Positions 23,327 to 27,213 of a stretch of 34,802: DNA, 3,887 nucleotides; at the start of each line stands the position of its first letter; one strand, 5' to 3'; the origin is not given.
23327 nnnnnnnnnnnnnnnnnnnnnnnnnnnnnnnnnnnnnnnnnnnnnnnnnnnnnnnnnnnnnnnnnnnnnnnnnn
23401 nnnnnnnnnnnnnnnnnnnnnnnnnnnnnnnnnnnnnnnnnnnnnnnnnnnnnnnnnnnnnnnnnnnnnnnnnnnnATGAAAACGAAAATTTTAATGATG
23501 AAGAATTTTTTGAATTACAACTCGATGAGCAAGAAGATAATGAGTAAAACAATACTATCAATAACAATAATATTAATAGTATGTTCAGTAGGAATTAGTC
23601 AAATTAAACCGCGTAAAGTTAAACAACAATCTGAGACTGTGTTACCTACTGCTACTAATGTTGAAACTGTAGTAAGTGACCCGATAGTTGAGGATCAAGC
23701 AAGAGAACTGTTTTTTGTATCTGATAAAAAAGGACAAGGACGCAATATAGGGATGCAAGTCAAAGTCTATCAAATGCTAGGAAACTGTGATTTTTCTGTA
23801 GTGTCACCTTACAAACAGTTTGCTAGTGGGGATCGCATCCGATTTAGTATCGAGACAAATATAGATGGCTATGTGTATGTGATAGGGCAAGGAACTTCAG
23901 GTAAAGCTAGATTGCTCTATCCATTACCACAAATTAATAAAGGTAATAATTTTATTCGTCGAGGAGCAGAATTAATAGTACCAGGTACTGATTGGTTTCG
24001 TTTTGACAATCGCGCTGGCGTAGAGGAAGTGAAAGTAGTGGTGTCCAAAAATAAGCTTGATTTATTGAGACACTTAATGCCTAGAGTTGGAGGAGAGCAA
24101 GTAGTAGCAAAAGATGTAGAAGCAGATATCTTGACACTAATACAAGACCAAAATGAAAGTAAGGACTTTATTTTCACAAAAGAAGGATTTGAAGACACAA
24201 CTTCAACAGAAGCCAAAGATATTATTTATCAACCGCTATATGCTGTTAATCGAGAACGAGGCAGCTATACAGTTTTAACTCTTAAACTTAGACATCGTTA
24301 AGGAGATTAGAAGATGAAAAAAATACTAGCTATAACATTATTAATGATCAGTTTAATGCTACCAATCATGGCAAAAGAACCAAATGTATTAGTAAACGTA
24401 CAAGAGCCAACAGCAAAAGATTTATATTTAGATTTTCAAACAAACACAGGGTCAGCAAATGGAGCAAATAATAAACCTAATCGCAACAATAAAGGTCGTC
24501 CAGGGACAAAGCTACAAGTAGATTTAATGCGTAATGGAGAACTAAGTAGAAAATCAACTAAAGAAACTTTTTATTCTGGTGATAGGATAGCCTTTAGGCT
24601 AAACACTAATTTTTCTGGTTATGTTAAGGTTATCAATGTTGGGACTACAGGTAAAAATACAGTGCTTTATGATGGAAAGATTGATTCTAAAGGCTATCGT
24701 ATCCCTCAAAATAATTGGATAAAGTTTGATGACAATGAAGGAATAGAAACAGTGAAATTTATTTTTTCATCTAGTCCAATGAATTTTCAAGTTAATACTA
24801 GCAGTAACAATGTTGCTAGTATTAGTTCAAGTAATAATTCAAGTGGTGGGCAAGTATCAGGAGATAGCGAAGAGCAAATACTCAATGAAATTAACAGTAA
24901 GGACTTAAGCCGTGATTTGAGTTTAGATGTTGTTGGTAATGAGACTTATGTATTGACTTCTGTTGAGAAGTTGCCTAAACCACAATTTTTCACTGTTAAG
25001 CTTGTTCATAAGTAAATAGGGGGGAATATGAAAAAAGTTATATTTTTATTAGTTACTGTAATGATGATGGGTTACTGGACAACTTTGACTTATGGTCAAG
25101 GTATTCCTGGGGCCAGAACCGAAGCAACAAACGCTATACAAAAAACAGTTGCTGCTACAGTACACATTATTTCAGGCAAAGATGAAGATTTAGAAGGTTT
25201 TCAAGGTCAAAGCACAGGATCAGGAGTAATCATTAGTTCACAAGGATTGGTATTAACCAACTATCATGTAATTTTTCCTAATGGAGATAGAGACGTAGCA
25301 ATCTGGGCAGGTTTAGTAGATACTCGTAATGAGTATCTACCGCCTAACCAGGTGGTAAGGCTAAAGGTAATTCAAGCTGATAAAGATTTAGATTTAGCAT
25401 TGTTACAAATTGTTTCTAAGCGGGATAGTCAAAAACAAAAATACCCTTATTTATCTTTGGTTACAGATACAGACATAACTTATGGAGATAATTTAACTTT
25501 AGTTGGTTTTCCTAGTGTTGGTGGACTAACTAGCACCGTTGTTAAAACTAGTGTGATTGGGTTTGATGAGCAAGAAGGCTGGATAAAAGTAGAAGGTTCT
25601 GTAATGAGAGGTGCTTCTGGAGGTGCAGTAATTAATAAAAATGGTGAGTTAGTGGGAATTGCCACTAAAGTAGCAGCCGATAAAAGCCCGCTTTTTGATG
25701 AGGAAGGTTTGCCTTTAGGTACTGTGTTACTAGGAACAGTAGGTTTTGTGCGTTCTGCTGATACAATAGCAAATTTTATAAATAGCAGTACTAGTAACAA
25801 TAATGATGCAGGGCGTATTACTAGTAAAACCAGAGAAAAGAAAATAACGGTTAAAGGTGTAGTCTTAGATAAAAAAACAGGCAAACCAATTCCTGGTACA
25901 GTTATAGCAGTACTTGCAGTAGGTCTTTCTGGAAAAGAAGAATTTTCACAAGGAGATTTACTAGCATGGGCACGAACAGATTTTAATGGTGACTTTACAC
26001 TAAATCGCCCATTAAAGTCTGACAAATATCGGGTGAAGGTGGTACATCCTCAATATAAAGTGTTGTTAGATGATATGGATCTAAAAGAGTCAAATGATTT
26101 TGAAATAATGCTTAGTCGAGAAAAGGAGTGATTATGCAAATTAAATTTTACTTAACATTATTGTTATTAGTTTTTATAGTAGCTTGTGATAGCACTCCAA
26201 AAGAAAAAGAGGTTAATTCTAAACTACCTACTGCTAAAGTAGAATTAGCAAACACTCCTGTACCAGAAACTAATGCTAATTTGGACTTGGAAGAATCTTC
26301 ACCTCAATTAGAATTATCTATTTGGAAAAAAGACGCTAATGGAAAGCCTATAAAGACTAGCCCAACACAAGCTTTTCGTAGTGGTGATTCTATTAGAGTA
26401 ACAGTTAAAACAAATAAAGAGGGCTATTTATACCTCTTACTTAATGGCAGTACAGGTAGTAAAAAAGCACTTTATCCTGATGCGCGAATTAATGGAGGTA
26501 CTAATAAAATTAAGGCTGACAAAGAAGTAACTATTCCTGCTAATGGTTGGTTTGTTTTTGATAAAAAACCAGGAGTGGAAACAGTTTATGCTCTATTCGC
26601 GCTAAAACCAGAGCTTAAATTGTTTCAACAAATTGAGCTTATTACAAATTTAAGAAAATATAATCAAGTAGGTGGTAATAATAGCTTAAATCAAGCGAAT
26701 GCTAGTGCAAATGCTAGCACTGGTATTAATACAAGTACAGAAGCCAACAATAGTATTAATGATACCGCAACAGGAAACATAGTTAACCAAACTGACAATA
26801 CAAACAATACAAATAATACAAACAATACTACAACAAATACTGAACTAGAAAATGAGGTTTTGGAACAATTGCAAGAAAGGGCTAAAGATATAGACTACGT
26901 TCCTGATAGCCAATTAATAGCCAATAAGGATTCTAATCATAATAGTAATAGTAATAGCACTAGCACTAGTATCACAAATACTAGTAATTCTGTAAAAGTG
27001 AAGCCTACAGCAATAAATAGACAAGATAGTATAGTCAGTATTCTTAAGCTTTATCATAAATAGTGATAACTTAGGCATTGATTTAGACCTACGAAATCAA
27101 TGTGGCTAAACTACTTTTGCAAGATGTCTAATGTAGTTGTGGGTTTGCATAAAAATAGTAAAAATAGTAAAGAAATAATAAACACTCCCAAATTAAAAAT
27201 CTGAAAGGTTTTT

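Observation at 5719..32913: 27-kb island: eight exported caspase paralogues wired to hypervariable lectin-like receptors, kinase/pseudokinase and ECF sigma modules - a candidate extracytoplasmic sensor-protease system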

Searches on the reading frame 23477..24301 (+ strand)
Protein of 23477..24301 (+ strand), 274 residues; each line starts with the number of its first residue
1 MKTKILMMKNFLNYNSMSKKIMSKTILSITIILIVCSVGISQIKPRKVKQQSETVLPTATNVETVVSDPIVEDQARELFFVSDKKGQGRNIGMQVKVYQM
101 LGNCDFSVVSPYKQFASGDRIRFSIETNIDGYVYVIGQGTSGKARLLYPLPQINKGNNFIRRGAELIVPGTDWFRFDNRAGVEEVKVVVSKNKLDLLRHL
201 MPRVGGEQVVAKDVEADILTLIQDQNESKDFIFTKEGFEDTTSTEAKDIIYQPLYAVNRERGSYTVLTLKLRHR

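Call 4: search_protein_families(library=pfam, proteins=[window:23477-24301:+], max_evalue=0.01)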
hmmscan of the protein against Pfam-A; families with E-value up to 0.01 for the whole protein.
window:23477-24301:+ (274 aa): 1 family
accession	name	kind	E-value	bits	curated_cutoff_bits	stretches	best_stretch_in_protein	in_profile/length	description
PF14326.11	DUF4384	-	5e-15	55.8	27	1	115-192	2-80/81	Domain of unknown function (DUF4384)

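Call 37: search_protein_families(library=ncbifam, proteins=[window:23477-24301:+], max_evalue=0.01)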
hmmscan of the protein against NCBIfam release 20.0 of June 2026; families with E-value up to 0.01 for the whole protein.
window:23477-24301:+ (274 aa): 0 families

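Call 68: find_homologous_proteins(query=window:23477-24301:+, max_evalue=0.00001)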
Query window:23477-24301:+ (274 aa): 2 proteins with E <= 0.00001 among 420 candidates.
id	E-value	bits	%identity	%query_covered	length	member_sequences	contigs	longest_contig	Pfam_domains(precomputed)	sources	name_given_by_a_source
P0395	2.5e-161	553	100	92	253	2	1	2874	PF14326.12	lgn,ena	-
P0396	3.4e-109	382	69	93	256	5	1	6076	PF14326.12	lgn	-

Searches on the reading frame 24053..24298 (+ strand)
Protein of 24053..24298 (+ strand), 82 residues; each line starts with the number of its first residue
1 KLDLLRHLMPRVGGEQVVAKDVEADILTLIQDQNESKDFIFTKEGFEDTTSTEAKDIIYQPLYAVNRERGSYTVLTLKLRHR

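Call 42: search_protein_families(library=pfam, proteins=[window:24053-24298:+], max_evalue=1)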
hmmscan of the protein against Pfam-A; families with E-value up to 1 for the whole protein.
window:24053-24298:+ (82 aa): 1 family
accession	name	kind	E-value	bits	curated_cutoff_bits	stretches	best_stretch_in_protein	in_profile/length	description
PF05813.17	Orthopox_F7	-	0.2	12.2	25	1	32-82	23-72/80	Orthopoxvirus F7 protein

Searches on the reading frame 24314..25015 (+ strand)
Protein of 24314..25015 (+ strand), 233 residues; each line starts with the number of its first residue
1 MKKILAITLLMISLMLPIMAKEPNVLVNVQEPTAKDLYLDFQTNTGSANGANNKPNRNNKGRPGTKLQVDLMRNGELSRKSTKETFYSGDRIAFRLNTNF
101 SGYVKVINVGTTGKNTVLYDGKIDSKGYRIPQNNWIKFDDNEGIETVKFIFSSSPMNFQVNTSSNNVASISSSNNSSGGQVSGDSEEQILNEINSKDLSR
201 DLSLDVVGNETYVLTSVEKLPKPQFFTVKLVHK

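Call 4: search_protein_families(library=pfam, proteins=[window:24314-25015:+], max_evalue=0.01)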
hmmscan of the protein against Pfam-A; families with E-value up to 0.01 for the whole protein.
window:24314-25015:+ (233 aa): 1 family
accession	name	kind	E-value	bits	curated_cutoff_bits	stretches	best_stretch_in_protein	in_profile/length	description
PF14326.11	DUF4384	-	8.7e-07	29.4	27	1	86-155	2-81/81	Domain of unknown function (DUF4384)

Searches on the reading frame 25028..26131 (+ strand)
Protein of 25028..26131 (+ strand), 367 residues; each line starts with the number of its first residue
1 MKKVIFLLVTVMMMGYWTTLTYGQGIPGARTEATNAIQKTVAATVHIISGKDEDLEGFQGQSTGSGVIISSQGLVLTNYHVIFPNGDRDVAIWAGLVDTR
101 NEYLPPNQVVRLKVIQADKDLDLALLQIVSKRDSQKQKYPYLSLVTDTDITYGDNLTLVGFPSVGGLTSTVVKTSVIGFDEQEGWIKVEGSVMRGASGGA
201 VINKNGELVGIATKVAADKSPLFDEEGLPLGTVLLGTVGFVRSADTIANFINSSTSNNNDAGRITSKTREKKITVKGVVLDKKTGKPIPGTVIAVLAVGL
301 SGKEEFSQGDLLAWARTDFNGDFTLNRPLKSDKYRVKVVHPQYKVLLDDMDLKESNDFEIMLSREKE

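Call 4: search_protein_families(library=pfam, proteins=[window:25028-26131:+], max_evalue=0.01)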
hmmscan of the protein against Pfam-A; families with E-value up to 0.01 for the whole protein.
window:25028-26131:+ (367 aa): 4 families
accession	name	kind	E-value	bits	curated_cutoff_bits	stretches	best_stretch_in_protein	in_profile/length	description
PF13365.12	Trypsin_2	-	7.3e-24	85.6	27.6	1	64-211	1-144/144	Trypsin-like peptidase domain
PF00089.32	Trypsin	-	1.4e-09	38.5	20.6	1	61-215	24-198/220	Trypsin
PF10459.15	Peptidase_S46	-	3.5e-05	23.1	22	0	63-82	48-67/698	Peptidase S46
PF13715.12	CarbopepD_reg_2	-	0.00091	19.6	32.2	0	275-363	1-77/88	CarboxypepD_reg-like domain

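Call 37: search_protein_families(library=ncbifam, proteins=[window:25028-26131:+], max_evalue=0.01)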
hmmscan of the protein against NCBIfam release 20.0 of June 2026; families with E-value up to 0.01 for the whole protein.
window:25028-26131:+ (367 aa): 12 families
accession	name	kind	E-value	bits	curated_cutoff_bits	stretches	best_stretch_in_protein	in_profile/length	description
TIGR02037.1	degP_htrA_DO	subfamily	3.2e-18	65.9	416.2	1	56-218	54-204/434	Do family serine endopeptidase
TIGR02038.1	protease_degS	equivalog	2.3e-15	56.6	422.95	1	28-215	42-218/351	outer membrane-stress sensor serine endopeptidase DegS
NF007526.1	PRK10139.1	equivalog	1.7e-14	53.3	756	1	53-217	84-235/456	serine endoprotease DegQ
NF008147.1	PRK10898.1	equivalog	8.5e-13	48.2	408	1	34-220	48-222/352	outer membrane-stress sensor serine endopeptidase DegS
NF008189.1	PRK10942.1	equivalog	5.9e-12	44.8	720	1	59-217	110-257/477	serine endoprotease DegP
NF041521.1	HhoA_HhoB_HtrA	equivalog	9.3e-11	41.6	450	1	59-218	54-203/335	HhoA/HhoB/HtrA family serine endopeptidase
NF047968.1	SerProtHtrA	equivalog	2.7e-09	36.9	470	1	40-214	62-232/357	serine protease HtrA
NF033740.0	MarP_fam_protase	equivalog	8.5e-09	34.9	250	1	31-211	184-350/390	MarP family serine protease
NF040960.1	MamE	equivalog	1.3e-08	33.9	800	1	61-215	121-267/659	magnetosome formation protease MamE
NF040961.1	MamO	equivalog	2.7e-08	32.6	800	1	34-219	75-247/648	magnetosome protein MamO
NF050055.1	SerProtHtrAMycob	equivalog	1.6e-05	24.1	800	1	38-214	208-379/502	serine protease HtrA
NF045841.1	Ig_SerProt_MIP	equivalog_domain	0.0028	17.3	125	0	191-215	309-333/401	MIP family Ig-specific serine endopeptidase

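Call 77: search_protein_families(library=padloc, proteins=[window:25028-26131:+], max_evalue=0.001)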
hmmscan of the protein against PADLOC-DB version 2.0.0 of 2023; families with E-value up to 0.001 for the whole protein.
window:25028-26131:+ (367 aa): 4 families
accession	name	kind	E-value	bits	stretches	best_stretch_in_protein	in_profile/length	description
PDLC02960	RT-Protease_XI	-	1.9e-18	64.7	1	30-216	323-487/506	single gene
PDLC02959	RT-Protease_XI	-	5.5e-18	63.2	1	31-216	326-490/510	single gene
PDLC03855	LmuA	-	3.7e-12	44.2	1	48-218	15-176/425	-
PDLC04593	PDC-M35A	-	1.4e-06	26.3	1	61-165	20-122/216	-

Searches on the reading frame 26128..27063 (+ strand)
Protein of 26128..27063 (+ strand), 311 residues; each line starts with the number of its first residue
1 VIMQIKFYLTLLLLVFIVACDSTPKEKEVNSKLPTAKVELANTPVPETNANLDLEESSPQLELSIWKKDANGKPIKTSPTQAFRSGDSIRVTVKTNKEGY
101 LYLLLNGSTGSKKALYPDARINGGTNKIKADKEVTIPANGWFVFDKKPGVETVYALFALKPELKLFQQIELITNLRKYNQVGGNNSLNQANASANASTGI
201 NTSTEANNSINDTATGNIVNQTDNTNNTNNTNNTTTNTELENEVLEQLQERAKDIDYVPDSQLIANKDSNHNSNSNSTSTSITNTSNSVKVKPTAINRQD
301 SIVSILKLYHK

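Call 4: search_protein_families(library=pfam, proteins=[window:26128-27063:+], max_evalue=0.01)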
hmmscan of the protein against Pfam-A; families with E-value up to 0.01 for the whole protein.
window:26128-27063:+ (311 aa): 1 family
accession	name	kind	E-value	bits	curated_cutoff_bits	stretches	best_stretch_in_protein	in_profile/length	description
PF14326.11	DUF4384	-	2.1e-12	47.4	27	1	83-160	2-80/81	Domain of unknown function (DUF4384)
